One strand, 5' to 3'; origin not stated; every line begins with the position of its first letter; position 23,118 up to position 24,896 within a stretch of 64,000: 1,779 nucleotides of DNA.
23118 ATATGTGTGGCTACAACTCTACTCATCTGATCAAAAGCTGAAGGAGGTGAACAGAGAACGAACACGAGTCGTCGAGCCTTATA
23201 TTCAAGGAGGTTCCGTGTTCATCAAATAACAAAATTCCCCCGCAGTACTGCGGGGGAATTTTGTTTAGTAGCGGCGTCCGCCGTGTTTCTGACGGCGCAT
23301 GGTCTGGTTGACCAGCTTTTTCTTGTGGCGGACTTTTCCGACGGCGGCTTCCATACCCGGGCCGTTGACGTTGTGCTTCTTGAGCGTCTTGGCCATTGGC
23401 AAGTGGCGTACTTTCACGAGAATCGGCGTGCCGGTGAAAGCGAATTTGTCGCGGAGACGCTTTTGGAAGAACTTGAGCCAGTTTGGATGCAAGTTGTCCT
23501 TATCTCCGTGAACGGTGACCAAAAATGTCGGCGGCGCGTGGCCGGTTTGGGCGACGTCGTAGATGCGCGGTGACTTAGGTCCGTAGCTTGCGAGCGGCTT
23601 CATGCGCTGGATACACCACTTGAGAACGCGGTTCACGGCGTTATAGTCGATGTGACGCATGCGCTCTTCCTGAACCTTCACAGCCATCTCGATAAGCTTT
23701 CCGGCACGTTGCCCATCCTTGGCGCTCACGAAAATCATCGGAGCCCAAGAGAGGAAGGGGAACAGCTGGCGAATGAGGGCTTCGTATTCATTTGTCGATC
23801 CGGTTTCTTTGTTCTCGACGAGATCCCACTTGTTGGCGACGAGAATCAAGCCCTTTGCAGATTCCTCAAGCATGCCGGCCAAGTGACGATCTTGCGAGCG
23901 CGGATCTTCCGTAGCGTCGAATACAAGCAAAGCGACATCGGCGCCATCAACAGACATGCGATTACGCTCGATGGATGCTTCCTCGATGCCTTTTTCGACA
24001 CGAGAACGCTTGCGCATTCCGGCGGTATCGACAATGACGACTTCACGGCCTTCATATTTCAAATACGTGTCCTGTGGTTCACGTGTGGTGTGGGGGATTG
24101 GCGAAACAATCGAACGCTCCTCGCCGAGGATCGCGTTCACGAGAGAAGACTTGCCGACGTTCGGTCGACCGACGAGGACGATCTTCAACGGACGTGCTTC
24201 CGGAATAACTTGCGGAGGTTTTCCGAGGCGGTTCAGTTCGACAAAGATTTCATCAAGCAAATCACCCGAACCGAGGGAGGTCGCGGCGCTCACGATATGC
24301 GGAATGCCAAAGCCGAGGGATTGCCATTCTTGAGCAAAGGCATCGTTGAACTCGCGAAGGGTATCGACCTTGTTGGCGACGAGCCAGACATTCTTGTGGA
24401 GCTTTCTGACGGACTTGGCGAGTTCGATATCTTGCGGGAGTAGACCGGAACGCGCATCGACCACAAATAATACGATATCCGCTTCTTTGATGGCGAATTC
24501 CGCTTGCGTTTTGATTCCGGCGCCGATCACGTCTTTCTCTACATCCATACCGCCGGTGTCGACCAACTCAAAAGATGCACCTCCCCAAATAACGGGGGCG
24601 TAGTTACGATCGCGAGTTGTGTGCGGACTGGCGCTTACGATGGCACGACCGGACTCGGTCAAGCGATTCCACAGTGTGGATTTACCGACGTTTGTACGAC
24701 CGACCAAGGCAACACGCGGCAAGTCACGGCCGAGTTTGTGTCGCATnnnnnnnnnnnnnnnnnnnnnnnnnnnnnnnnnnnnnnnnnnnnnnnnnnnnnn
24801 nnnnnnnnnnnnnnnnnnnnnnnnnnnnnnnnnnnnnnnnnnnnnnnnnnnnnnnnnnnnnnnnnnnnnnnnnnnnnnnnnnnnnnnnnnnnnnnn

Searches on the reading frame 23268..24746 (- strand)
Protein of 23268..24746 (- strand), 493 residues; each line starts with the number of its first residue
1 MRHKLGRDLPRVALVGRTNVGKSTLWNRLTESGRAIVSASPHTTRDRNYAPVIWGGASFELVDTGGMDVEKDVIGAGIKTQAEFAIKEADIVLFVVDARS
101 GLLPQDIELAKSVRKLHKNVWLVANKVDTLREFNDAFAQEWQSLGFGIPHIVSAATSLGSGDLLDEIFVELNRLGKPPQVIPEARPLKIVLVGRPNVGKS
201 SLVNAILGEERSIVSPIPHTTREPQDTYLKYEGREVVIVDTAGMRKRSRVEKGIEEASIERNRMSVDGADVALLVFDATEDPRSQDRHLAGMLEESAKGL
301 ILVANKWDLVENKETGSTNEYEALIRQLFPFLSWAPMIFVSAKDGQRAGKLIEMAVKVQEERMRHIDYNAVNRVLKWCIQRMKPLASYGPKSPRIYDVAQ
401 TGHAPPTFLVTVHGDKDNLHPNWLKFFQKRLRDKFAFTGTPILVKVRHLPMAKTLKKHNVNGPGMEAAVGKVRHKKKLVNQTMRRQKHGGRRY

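Call 15: search_protein_families(library=pfam, proteins=[window:23268-24746:-], max_evalue=0.001)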
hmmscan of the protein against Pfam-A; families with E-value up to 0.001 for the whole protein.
window:23268-24746:- (493 aa): 15 families
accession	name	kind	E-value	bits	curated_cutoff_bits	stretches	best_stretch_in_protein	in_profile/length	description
PF01926.29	MMR_HSR1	-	2.5e-58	195.5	21.9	2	188-306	1-113/113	50S ribosome-binding GTPase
PF02421.24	FeoB_N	-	2.8e-25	89.1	27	2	188-326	2-132/156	Ferrous iron transport protein B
PF00009.33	GTP_EFTU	-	7.6e-21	75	26.5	2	226-358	61-185/188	Elongation factor Tu GTP binding domain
PF04548.22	AIG1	-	1.6e-17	64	27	1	188-294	2-108/212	AIG1 family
PF00350.29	Dynamin_N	-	2.6e-14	54.1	27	1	189-222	1-34/168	Dynamin family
PF14714.11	KH_dom-like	-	3.1e-13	50.3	27.3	1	368-447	4-81/81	KH-domain-like of EngA bacterial GTPase enzymes, C-terminal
PF03193.22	RsgA_GTPase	-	5.2e-13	49.6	30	1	188-246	108-170/174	RsgA GTPase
PF08477.19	Roc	-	4.7e-09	36.9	27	0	188-308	1-119/119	Ras of Complex, Roc, domain of DAPkinase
PF00071.28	Ras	-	6.8e-09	35.9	21.6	1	188-327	1-133/162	Ras family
PF00625.27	Guanylate_kin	-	6.6e-07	29.6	25.2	1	189-262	5-77/182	Guanylate kinase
PF00005.33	ABC_tran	-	4e-05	24.7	25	0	189-253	14-79/137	ABC transporter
PF00910.28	RNA_helicase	-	0.00011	23.1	21.5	0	189-251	1-65/105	RNA helicase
PF09439.16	SRPRB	-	0.00018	21.4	25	0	10-97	4-81/178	Signal recognition particle receptor beta subunit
PF00025.27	Arf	-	0.00037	20.5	22.3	0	11-99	16-92/174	ADP-ribosylation factor family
PF05621.17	TniB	-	0.00037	20.4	22.4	0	8-35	34-61/189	Bacterial TniB protein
